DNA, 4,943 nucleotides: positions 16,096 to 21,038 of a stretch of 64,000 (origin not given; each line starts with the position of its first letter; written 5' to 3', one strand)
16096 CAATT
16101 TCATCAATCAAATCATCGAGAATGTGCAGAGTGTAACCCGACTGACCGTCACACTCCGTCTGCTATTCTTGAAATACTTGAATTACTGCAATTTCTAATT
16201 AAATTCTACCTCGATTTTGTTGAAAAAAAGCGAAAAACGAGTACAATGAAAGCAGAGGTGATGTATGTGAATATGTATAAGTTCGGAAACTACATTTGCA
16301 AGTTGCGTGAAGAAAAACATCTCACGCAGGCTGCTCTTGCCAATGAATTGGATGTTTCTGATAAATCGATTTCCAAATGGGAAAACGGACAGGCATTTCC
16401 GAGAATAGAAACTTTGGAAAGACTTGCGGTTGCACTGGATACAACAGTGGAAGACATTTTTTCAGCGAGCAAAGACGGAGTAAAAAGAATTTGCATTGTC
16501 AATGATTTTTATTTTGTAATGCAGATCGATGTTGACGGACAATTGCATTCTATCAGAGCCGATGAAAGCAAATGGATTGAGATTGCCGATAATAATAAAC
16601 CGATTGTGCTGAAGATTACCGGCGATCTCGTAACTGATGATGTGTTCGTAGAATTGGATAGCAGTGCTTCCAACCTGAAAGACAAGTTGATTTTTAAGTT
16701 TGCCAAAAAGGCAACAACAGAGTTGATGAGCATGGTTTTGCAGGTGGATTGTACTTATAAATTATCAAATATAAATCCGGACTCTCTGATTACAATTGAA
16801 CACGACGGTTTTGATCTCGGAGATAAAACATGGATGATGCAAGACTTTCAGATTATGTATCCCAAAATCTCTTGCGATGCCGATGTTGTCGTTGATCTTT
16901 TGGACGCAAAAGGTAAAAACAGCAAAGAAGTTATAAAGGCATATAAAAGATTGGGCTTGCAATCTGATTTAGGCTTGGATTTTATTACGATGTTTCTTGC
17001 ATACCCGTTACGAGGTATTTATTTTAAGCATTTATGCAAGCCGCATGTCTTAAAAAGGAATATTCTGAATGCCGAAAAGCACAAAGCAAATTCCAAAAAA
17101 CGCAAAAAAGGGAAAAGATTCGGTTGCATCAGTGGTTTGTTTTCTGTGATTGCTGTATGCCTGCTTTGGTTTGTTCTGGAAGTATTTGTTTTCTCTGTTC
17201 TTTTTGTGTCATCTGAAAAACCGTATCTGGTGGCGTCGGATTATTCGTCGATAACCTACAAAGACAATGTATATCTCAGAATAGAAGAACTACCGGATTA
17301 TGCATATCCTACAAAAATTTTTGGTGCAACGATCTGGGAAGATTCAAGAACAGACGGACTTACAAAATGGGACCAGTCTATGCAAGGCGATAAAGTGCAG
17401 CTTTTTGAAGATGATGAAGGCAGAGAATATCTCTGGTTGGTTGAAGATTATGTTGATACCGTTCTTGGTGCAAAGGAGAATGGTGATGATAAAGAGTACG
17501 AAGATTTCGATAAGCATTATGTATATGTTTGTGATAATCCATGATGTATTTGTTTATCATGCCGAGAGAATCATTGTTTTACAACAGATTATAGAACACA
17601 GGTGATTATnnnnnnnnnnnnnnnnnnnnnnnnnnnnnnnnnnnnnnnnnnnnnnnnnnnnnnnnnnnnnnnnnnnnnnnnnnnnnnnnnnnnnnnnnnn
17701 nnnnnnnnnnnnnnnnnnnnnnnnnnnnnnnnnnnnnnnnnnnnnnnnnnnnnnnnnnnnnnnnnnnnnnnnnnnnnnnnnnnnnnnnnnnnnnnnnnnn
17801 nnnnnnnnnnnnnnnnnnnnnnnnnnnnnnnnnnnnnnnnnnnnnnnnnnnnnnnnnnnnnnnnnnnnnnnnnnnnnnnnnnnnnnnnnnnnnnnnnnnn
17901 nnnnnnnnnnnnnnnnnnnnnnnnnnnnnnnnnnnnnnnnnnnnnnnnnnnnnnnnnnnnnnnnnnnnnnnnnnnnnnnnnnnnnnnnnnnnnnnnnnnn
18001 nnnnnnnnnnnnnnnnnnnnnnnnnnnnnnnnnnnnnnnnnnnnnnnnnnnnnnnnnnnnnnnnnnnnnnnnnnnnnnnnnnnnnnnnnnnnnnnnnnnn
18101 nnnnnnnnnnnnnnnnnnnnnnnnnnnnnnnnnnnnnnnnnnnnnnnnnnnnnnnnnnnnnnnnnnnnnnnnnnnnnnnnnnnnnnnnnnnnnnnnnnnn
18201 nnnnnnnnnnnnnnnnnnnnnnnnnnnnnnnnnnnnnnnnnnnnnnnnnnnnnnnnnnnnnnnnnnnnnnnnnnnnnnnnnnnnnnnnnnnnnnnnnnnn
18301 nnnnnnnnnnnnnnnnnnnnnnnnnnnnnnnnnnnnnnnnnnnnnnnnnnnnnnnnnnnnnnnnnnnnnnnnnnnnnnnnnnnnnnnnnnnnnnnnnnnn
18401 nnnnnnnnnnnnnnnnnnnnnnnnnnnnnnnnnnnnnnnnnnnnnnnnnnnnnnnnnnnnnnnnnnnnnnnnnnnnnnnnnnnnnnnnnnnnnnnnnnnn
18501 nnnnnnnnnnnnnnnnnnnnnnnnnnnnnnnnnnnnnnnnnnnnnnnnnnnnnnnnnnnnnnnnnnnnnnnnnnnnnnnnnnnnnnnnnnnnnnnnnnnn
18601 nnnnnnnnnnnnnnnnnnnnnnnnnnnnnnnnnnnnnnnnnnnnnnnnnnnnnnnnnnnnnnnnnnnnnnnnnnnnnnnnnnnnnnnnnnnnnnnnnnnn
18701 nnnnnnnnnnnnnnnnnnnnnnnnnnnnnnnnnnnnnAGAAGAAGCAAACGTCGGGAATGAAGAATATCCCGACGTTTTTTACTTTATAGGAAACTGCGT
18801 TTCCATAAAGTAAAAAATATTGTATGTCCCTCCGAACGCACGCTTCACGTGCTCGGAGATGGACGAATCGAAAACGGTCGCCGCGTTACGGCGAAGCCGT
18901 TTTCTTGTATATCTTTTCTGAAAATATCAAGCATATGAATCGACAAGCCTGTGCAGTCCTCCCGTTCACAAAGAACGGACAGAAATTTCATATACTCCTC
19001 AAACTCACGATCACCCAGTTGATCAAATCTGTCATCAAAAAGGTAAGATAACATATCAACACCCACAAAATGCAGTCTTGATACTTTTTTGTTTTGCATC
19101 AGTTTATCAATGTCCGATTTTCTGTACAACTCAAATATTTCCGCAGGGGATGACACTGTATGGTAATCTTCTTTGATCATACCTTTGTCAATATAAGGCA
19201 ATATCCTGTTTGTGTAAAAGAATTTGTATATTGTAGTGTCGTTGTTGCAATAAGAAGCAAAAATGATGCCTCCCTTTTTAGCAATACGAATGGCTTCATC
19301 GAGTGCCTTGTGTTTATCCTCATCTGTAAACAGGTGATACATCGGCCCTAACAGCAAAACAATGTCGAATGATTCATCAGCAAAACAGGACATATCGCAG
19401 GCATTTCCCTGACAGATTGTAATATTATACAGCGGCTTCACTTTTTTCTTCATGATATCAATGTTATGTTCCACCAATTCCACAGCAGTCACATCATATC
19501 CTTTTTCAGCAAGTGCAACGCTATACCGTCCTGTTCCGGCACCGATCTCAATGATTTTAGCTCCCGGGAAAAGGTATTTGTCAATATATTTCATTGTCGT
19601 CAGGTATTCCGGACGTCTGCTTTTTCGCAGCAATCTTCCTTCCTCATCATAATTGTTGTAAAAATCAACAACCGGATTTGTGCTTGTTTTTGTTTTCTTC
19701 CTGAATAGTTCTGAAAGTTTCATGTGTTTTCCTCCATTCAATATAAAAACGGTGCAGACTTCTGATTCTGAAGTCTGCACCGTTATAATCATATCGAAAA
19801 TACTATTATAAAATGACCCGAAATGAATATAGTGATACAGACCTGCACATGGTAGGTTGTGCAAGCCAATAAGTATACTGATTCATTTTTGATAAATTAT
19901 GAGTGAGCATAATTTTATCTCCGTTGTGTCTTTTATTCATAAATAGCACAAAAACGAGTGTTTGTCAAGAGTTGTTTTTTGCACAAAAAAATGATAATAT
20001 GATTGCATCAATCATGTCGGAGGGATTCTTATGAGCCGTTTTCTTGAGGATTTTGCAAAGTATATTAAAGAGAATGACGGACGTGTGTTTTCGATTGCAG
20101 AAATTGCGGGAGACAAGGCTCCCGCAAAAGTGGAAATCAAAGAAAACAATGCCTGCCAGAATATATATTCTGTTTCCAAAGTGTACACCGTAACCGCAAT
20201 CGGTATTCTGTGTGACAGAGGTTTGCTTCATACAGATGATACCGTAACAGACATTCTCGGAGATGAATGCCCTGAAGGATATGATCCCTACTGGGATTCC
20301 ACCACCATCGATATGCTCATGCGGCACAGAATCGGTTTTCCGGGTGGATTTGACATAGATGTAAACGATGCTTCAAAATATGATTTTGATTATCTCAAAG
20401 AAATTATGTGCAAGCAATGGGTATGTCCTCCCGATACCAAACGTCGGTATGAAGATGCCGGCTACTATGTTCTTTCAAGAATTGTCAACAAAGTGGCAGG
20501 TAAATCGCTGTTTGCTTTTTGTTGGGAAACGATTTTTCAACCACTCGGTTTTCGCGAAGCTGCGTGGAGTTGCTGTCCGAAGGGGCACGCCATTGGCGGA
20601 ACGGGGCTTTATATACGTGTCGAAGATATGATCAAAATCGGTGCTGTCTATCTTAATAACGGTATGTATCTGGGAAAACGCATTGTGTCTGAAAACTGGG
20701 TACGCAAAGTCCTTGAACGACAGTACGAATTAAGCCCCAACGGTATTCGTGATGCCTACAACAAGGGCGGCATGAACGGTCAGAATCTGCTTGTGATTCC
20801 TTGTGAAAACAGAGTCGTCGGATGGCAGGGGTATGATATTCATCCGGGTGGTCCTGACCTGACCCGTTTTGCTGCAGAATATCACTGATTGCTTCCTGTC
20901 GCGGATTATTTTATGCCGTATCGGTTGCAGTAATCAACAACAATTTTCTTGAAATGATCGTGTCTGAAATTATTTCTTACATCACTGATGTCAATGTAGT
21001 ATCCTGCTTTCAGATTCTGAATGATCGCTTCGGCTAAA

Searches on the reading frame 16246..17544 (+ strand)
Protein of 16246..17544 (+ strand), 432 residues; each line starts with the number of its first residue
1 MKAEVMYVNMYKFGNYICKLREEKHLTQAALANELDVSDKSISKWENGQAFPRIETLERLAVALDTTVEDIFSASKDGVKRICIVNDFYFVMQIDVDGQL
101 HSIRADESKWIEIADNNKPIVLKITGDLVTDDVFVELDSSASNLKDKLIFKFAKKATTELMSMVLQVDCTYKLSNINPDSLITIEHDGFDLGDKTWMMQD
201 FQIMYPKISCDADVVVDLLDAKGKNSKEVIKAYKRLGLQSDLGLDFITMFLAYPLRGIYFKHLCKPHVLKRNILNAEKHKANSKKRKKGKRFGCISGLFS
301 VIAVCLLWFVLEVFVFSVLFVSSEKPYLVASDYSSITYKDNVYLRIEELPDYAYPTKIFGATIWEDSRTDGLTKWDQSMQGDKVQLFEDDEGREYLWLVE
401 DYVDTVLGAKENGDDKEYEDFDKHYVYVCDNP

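Call 44: search_protein_families(library=pfam, proteins=[window:16246-17544:+], max_evalue=0.000001)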
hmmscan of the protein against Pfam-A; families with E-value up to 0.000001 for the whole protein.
window:16246-17544:+ (432 aa): 4 families
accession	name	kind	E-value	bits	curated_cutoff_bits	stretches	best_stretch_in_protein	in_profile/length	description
PF01381.28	HTH_3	-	1.2e-12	48.1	23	1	19-70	3-54/55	Helix-turn-helix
PF13560.12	HTH_31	-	1.2e-10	42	27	1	14-69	3-59/64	Helix-turn-helix domain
PF12844.13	HTH_19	-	2.3e-09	37.5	30.2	1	17-64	4-51/64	Helix-turn-helix domain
PF13443.12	HTH_26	-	1.4e-07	32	22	1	19-77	4-63/63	Cro/C1-type HTH DNA-binding domain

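Call 93: search_protein_families(library=pfam, proteins=[window:16246-17544:+], max_evalue=0.001)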
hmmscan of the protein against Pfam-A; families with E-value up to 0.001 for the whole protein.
window:16246-17544:+ (432 aa): 4 families
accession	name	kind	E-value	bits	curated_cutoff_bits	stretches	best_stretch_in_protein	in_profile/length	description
PF01381.28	HTH_3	-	1.2e-12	48.1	23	1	19-70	3-54/55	Helix-turn-helix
PF13560.12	HTH_31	-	1.2e-10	42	27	1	14-69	3-59/64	Helix-turn-helix domain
PF12844.13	HTH_19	-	2.3e-09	37.5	30.2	1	17-64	4-51/64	Helix-turn-helix domain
PF13443.12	HTH_26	-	1.4e-07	32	22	1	19-77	4-63/63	Cro/C1-type HTH DNA-binding domain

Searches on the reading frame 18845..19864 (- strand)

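Call 44: search_protein_families(library=pfam, proteins=[window:18845-19864:-], max_evalue=0.000001)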
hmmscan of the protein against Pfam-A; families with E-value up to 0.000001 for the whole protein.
window:18845-19864:- (339 aa): 6 families
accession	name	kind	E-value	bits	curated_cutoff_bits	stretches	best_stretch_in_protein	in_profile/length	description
PF13649.12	Methyltransf_25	-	3.1e-18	66.7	27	1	104-199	1-97/97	Methyltransferase domain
PF08241.18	Methyltransf_11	-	7.3e-18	65.4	21.2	1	106-202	2-94/95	Methyltransferase domain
PF13847.12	Methyltransf_31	-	1.5e-14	54.3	27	1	100-209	3-115/145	Methyltransferase domain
PF13489.12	Methyltransf_23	-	6.4e-10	39.4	27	1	90-257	12-155/164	Methyltransferase domain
PF01209.24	Ubie_methyltran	-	1.4e-08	34.8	20.1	1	100-235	47-189/233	ubiE/COQ5 methyltransferase family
PF08242.18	Methyltransf_12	-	1.5e-08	35.6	30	1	105-201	1-98/98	Methyltransferase domain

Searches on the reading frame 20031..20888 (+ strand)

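Call 44: search_protein_families(library=pfam, proteins=[window:20031-20888:+], max_evalue=0.000001)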
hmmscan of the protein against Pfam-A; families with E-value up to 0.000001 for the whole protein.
window:20031-20888:+ (285 aa): 1 family
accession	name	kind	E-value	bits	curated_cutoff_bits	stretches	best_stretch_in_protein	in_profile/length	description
PF00144.29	Beta-lactamase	-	1.2e-26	94.2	27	1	44-266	51-286/329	Beta-lactamase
